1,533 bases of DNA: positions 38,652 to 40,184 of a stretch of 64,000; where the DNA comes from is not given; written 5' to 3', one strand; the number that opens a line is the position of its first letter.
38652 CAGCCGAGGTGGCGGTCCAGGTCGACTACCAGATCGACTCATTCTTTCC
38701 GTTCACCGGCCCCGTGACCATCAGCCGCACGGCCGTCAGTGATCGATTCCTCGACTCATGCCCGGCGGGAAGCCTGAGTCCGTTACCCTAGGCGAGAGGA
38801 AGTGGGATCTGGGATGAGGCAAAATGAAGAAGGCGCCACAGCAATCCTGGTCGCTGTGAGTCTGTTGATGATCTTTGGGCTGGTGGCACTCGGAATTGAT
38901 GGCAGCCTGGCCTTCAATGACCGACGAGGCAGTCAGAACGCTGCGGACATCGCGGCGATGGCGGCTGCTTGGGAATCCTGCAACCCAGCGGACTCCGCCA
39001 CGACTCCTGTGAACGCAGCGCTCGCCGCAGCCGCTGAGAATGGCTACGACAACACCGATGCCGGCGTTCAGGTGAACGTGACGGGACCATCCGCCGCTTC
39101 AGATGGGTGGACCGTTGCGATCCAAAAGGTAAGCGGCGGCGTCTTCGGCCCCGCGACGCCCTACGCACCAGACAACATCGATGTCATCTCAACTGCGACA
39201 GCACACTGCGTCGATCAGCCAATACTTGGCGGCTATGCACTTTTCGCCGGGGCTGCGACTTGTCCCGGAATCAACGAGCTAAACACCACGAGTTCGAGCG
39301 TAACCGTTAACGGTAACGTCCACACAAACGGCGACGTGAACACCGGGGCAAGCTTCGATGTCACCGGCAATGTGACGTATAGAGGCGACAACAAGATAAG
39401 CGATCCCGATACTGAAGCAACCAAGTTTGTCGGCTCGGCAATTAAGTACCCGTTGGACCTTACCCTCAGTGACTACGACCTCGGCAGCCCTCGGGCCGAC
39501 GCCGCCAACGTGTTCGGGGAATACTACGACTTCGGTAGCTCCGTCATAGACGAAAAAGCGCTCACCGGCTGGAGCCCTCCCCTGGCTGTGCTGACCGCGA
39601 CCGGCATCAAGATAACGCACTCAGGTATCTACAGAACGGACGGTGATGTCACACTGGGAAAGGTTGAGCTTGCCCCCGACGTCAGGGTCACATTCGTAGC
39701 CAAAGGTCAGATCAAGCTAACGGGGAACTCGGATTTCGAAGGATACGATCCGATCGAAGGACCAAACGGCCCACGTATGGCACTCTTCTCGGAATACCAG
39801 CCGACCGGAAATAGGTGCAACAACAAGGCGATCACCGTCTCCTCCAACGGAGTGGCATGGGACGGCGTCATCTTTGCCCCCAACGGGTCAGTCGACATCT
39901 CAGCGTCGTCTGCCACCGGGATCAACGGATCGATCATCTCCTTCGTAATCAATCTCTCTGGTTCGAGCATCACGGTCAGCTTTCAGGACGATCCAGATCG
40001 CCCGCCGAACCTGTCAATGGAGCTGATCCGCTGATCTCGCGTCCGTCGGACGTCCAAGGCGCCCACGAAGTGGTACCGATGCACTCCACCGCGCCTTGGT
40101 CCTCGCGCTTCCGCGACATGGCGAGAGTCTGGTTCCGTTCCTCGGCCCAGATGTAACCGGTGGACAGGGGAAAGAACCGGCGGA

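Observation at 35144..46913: Eleven-gene, machinery-less array of TadE/TadG-like pseudopilins in repeated modules: candidate variable minor-pilin/adhesin repertoire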

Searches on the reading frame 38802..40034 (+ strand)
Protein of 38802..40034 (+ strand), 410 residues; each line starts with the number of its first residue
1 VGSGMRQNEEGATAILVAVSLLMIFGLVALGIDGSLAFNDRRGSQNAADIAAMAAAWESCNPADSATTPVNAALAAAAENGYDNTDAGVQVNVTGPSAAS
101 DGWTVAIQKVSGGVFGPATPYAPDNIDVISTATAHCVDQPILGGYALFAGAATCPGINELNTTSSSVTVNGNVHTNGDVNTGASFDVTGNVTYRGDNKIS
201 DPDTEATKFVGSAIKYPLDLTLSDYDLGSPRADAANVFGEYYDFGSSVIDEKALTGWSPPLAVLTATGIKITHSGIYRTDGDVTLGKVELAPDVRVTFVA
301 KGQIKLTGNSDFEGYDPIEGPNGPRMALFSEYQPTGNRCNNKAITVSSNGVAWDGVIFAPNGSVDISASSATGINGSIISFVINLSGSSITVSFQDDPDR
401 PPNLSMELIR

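Call 3: search_protein_families(library=pfam, proteins=[window:38802-40034:+], max_evalue=0.01)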
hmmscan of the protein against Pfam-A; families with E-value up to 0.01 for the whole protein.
window:38802-40034:+ (410 aa): 2 families
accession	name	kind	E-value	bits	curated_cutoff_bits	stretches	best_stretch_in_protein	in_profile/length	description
PF13400.11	Tad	-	9.6e-07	29.5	22.3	1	11-57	1-46/47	Putative Flp pilus-assembly TadE/G-like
PF23981.1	DUF7305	-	0.0013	19.1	27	1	279-395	76-179/185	Domain of unknown function (DUF7305)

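Call 9: find_encoding_contigs(protein=window:38802-40034:+, flank=10000, max_places=6)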
Protein window:38802-40034:+ (410 aa): no gene with exactly this product is on record in the collection.

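Call 10: find_homologous_proteins(query=window:38802-40034:+)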
Query window:38802-40034:+ (410 aa): 35 proteins with E <= 0.001 among 8000 candidates.
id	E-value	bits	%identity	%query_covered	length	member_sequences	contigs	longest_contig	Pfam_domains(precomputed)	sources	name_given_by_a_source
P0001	2.1e-263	891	100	99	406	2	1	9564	PF13400.12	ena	-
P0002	1.4e-152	526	61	99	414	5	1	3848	PF13400.12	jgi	jgi:hypothetical protein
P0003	3.9e-88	314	45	99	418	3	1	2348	PF13400.12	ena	-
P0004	1.1e-77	280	43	99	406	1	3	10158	PF13400.12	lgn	-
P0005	6.4e-77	277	42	98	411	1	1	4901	PF23981.2,PF13400.12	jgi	jgi:hypothetical protein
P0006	2.6e-76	275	43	98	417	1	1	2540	PF23981.2,PF13400.12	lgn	-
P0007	2.9e-76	275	43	98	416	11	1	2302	PF13400.12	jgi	jgi:hypothetical protein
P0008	1.1e-75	273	43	98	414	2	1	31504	PF13400.12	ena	-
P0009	1.7e-75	273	41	100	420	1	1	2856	PF13400.12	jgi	jgi:Flp pilus assembly protein TadG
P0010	2.0e-75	272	42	98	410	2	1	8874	PF23981.2,PF13400.12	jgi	jgi:hypothetical protein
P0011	4.4e-75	271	42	98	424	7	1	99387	PF23981.2,PF13400.12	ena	-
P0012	6.0e-75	271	42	98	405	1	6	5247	PF13400.12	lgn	-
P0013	3.3e-74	268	41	98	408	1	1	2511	PF23981.2,PF13400.12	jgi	jgi:Putative Flp pilus-assembly TadE/G-like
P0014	7.3e-74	267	42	98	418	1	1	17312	PF23981.2,PF13400.12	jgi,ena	-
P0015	1.6e-73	266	42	98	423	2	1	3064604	PF13400.12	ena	-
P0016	7.2e-73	264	43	98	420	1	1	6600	PF13400.12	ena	-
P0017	2.4e-72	262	41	98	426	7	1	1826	PF23981.2,PF13400.12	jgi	-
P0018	4.3e-72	261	41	98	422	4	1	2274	PF23981.2,PF13400.12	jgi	-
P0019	2.3e-71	259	40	98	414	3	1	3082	PF23981.2,PF13400.12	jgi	-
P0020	1.1e-70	257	40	99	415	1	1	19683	PF13400.12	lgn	-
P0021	1.6e-70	256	41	98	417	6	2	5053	PF13400.12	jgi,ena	-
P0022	3.4e-70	255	41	99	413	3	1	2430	PF13400.12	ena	-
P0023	5.4e-70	255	42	99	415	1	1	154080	PF13400.12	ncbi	-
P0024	1.2e-69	253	41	100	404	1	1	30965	PF13400.12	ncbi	-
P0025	1.5e-68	250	40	98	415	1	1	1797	PF13400.12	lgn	-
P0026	2.6e-66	242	38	98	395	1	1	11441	PF13400.12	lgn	-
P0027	2.4e-62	229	37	98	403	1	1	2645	PF13400.12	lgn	-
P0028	6.3e-62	228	37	99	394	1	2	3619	PF13400.12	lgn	-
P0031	1.9e-35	141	32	91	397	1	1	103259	PF23981.2,PF13400.12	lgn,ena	-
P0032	4.6e-32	130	32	93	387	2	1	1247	PF23981.2,PF13400.12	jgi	jgi:hypothetical protein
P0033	4.2e-29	120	30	99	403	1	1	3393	PF23981.2,PF07811.18,PF13400.12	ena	-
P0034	1.0e-12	66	27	99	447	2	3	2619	PF13400.12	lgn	-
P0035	6.0e-12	63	27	99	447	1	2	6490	PF13400.12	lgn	-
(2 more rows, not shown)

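Call 11: find_encoding_contigs(protein=P0015, flank=10000, max_places=3)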
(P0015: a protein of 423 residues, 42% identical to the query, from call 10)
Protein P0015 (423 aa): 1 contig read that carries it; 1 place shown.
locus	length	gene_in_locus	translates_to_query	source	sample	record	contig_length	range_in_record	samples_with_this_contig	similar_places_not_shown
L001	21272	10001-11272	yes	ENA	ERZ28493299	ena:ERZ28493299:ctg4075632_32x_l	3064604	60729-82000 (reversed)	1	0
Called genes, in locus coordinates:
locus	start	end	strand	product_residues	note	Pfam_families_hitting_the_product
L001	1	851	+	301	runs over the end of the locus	-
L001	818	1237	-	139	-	PF01638:HxlR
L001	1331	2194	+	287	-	PF13365:Trypsin_2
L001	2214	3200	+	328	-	PF00089:Trypsin, PF13365:Trypsin_2, PF00595:PDZ, PF13180:PDZ_2, PF17820:PDZ_6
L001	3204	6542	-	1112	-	PF00932:LTD (weak), PF03372:Exo_endo_phos, PF19580:Exo_endo_phos_3 (weak)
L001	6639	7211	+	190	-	-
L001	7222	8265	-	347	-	-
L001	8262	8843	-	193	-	PF04542:Sigma70_r2, PF08281:Sigma70_r4_2 (weak), PF04545:Sigma70_r4 (weak)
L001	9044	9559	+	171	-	PF07811:TadE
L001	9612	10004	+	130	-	PF07811:TadE (weak)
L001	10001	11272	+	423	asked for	PF13400:Tad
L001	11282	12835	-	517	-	PF13385:Laminin_G_3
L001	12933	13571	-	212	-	-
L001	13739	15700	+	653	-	PF02922:CBM_48, PF00128:Alpha-amylase, PF02806:Alpha-amylase_C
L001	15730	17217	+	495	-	PF03065:Glyco_hydro_57, PF12055:DUF3536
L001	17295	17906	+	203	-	PF00440:TetR_N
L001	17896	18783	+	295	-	PF00561:Abhydrolase_1, PF12697:Abhydrolase_6, PF12146:Hydrolase_4 (weak), PF08386:Abhydrolase_4 (faint), PF06821:Ser_hydrolase (faint)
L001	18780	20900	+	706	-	PF12697:Abhydrolase_6, PF00561:Abhydrolase_1, PF04101:Glyco_tran_28_C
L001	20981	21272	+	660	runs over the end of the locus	PF11896:GlgE_dom_N_S, PF00128:Alpha-amylase, PF21702:GLGE_C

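Call 12: find_encoding_contigs(protein=P0023, flank=10000, max_places=3)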
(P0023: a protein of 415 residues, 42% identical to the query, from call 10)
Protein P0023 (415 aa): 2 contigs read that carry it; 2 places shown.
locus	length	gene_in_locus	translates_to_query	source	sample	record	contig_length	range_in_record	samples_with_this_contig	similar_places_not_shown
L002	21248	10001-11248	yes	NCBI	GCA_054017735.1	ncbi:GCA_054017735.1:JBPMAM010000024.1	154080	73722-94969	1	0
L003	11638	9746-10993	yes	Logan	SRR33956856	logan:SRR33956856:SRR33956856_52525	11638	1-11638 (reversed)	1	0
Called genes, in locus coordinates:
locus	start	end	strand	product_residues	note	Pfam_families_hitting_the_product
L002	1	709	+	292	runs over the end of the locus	PF13510:Fer2_4, PF13237:Fer4_10 (faint), PF22117:Fer4_Nqo3, PF12838:Fer4_7 (weak), PF13187:Fer4_9 (weak), PF00037:Fer4 (weak), PF04879:Molybdop_Fe4S4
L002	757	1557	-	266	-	PF14256:YwiC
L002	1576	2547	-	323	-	-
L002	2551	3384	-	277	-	PF00581:Rhodanese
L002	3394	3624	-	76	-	PF11146:DUF2905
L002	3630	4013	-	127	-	-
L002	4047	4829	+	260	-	PF02739:5_3_exonuc_N, PF01367:5_3_exonuc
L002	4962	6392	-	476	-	PF00890:FAD_binding_2 (weak), PF01946:Thi4 (faint), PF03486:HI0933_like (faint), PF12831:FAD_oxidored (weak), PF13450:NAD_binding_8, PF01593:Amino_oxidase (faint)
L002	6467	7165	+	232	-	PF01738:DLH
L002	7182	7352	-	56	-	-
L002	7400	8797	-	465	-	PF06965:Na_H_antiport_1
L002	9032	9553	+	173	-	PF07811:TadE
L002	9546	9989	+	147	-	PF07811:TadE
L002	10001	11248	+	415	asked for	PF13400:Tad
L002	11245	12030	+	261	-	-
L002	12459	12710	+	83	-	PF08281:Sigma70_r4_2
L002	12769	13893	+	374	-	PF07690:MFS_1, PF00083:Sugar_tr (weak)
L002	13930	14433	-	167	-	PF00588:SpoU_methylase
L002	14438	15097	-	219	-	PF21003:NucS_N, PF01939:NucS_C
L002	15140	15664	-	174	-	PF05573:NosL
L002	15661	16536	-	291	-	PF12679:ABC2_membrane_2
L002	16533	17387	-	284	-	PF00005:ABC_tran, PF02463:SMC_N (faint), PF13304:AAA_21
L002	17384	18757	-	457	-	PF05048:NosD, PF13229:Beta_helix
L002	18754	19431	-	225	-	-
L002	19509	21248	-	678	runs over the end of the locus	PF18764:nos_propeller, PF13473:Cupredoxin_1 (weak)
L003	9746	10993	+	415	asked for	PF13400:Tad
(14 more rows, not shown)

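Call 13: find_encoding_contigs(protein=P0011, flank=10000, max_places=3)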
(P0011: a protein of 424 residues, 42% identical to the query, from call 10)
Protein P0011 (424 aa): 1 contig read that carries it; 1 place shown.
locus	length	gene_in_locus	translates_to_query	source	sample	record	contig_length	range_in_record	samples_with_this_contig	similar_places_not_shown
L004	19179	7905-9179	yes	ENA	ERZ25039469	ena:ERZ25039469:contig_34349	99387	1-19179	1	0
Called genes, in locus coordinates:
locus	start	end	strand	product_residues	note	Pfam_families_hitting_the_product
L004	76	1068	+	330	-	PF00089:Trypsin, PF13365:Trypsin_2, PF00595:PDZ, PF13180:PDZ_2, PF17820:PDZ_6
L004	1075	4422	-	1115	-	PF00932:LTD (weak), PF03372:Exo_endo_phos, PF19580:Exo_endo_phos_3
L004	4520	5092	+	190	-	-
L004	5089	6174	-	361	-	-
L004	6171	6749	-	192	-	PF04542:Sigma70_r2, PF08281:Sigma70_r4_2, PF04545:Sigma70_r4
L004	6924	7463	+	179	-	PF07811:TadE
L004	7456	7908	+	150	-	PF07811:TadE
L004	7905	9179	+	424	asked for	PF13400:Tad, PF23981:DUF7305 (faint)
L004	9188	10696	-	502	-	PF13385:Laminin_G_3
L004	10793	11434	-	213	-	-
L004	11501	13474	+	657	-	PF22019:GlgB_N (weak), PF02922:CBM_48, PF00128:Alpha-amylase, PF02806:Alpha-amylase_C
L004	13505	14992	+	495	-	PF03065:Glyco_hydro_57, PF12055:DUF3536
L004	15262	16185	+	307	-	PF01547:SBP_bac_1, PF13416:SBP_bac_8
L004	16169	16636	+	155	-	-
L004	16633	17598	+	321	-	PF00528:BPD_transp_1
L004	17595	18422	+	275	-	PF00528:BPD_transp_1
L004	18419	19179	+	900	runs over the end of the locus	PF25788:Ig_Rha78A_N, PF08531:Bac_rhamnosid_N, PF05592:Bac_rhamnosid, PF17389:Bac_rhamnosid6H, PF17390:Bac_rhamnosid_C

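Call 14: find_encoding_contigs(protein=P0001, flank=10000, max_places=4)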
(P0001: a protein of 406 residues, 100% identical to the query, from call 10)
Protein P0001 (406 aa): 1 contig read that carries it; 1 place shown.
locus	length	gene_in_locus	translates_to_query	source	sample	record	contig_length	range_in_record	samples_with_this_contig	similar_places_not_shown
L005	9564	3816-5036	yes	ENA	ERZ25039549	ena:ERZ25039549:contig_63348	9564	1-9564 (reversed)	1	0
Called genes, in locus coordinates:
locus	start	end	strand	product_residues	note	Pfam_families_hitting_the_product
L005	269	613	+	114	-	PF13400:Tad (weak)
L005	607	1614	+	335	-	-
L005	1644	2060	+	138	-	PF07811:TadE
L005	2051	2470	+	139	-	PF07811:TadE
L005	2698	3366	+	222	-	PF07811:TadE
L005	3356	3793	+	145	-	PF07811:TadE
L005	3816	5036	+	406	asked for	PF13400:Tad (weak)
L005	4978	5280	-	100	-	-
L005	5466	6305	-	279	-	PF01610:DDE_Tnp_ISL3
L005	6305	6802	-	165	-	PF13542:HTH_Tnp_ISL3 (weak)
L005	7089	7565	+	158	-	PF07811:TadE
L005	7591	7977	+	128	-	PF07811:TadE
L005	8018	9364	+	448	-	PF13400:Tad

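Call 15: find_encoding_contigs(protein=P0002, flank=10000, max_places=4)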
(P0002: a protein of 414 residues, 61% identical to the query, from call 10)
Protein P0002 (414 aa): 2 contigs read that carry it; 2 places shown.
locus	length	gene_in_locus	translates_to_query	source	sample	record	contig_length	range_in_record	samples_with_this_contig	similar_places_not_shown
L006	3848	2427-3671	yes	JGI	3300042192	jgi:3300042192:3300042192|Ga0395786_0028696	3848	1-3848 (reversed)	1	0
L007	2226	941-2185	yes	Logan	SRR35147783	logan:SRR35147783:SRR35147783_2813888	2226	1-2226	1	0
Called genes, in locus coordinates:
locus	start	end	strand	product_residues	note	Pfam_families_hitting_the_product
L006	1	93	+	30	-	?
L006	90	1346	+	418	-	PF13400:Tad (weak)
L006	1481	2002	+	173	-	PF07811:TadE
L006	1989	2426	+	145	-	PF07811:TadE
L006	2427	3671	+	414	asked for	PF13400:Tad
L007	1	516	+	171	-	?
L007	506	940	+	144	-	PF07811:TadE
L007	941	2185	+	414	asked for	PF13400:Tad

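Call 23: find_related_loci(query=A2, collection=genome_contigs, flank=10000)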
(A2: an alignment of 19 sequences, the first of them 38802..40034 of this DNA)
Query A2 (410 aa) in genome_contigs; peptide patterns used: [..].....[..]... (x = any residue, [..] = any of these).
600 stretches matched a pattern (row limit reached: there are more); 6 encode a relative of the query (tblastn E <= 1e-3); 6 distinct loci.
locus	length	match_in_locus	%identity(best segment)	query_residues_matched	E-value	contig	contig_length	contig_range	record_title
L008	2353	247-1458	44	8-410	4e-90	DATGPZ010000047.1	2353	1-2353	MAG TPA_asm: Acidimicrobiia bacterium isolate SMAG_U10410 k141_6259447, whole genome shotgun sequence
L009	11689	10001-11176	24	6-397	4e-12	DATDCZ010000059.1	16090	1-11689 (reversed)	MAG TPA_asm: Anaerolineales bacterium isolate SMAG_U161 k141_658850, whole genome shotgun sequence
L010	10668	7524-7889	35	7-143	1e-8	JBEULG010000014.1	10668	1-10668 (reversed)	MAG: Anaerolineales bacterium isolate KC_009 contig14, whole genome shotgun sequence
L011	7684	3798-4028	36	5-84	4e-8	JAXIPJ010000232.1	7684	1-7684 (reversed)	MAG: Anaerolineales bacterium isolate Fractures_MAG_16 c_000000143290, whole genome shotgun sequence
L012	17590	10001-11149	25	9-382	2e-8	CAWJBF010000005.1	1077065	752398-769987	MAG: uncultured Chloroflexia bacterium isolate MFD04716.bin.2.159 genome assembly, contig: contig_18007, whole genome sh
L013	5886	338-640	30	7-101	1e-5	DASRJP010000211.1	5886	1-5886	MAG TPA_asm: Pirellulaceae bacterium isolate SMAG_U10139 k141_3773734, whole genome shotgun sequence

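Call 43: search_protein_families(library=ncbifam, proteins=[window:38802-40034:+], max_evalue=0.01)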
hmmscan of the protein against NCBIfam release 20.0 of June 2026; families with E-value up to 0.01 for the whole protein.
window:38802-40034:+ (410 aa): 1 family
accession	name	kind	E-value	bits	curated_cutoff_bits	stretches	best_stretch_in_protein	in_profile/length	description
TIGR03816.1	tadE_like_DECH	hypoth_equivalog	0.003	17.7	50.95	1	11-97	3-93/109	Rv3654c family TadE-like protein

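Call 50: predict_structure(alignment_id=A2)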
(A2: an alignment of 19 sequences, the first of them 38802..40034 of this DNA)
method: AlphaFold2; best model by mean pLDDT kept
length: 410 residues; sequences in the alignment: 19
mean_pLDDT: 86.4   pTM: 0.69
mean pLDDT of the five models: 86.4, 86.0, 85.5, 84.7, 83.1
residues with pLDDT >= 90: 212; 70-90: 162; 50-70: 30; < 50: 6
segments of 3 or more residues with pLDDT < 50: 1-6
pLDDT, mean of each block of 10 residues (from residue 1): 48 74 76 80 92 92 81 94 91 85 91 63 75 87 89 77 85 91 85 89 86 88 93 94 96 95 94 97 95 96 93 88 88 84 90 91 90 90 90 77 81
secondary structure, 60 per line:
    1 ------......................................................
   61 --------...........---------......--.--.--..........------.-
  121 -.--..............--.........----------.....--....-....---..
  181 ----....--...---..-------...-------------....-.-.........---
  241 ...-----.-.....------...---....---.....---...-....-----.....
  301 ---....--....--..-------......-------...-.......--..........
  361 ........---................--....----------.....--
elements in order: H7-60 H69-79 E89-94 E103-112 E125-138 H141-144 E145-149 E160-164 E167-170 E172-175 E185-188 E191-193 E206-208 H222-225 H230-237 E241-243 H251-255 E262-264 E268-271 E275-279 E283-285 E287-290 E296-300 E304-307 E310-313 E325-330 E342-348 E351-368 E372-387 E390-393 E404-408

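Call 105: search_solved_structures(query=A2, max_evalue=1)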
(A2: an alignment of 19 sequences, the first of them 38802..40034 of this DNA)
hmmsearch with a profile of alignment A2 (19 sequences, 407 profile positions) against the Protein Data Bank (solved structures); distinct sequences matched with E-value up to 1: 4.
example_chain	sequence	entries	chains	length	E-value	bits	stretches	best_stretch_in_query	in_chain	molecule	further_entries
7bie_A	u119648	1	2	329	1.3e-05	27.8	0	344-371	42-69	nvWRAP-T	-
7big_A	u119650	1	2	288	1.5e-05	27.6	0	344-371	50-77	v13WRAP-T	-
7bid_A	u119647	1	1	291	0.00025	23.6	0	344-371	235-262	v31WRAP-T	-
7bif_A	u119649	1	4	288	0.00028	23.5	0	344-371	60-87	v22WRAP-T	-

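Call 106: search_protein_representatives(alignment_id=A2)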
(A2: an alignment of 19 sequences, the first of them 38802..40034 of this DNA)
Query: 19 sequences, 407 profile positions. Proteins with E-value up to 0.001 (for the whole library): 30849; up to 1e-10: 7291; up to 1e-30: 610. The best 150 are listed.
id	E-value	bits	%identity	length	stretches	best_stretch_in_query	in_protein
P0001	2.2e-160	550.7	-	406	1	8-406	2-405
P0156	1.0e-153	528.9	-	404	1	5-407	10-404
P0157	3.2e-153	527.2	-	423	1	7-406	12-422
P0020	2.3e-151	521.0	-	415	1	3-406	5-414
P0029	5.2e-132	457.3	-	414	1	1-406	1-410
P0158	6.6e-129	447.1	-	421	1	4-406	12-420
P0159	2.3e-127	442.0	-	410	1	8-406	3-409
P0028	7.8e-126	437.0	-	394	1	5-406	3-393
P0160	6.3e-113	394.5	-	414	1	5-406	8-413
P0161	1.6e-112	393.1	-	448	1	5-298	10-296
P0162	4.6e-106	371.9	-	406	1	7-404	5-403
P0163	3.4e-103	362.5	-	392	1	7-406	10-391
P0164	6.0e-103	361.6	-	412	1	4-406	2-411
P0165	9.1e-103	361.0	-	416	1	5-406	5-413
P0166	1.0e-102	360.9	-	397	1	6-398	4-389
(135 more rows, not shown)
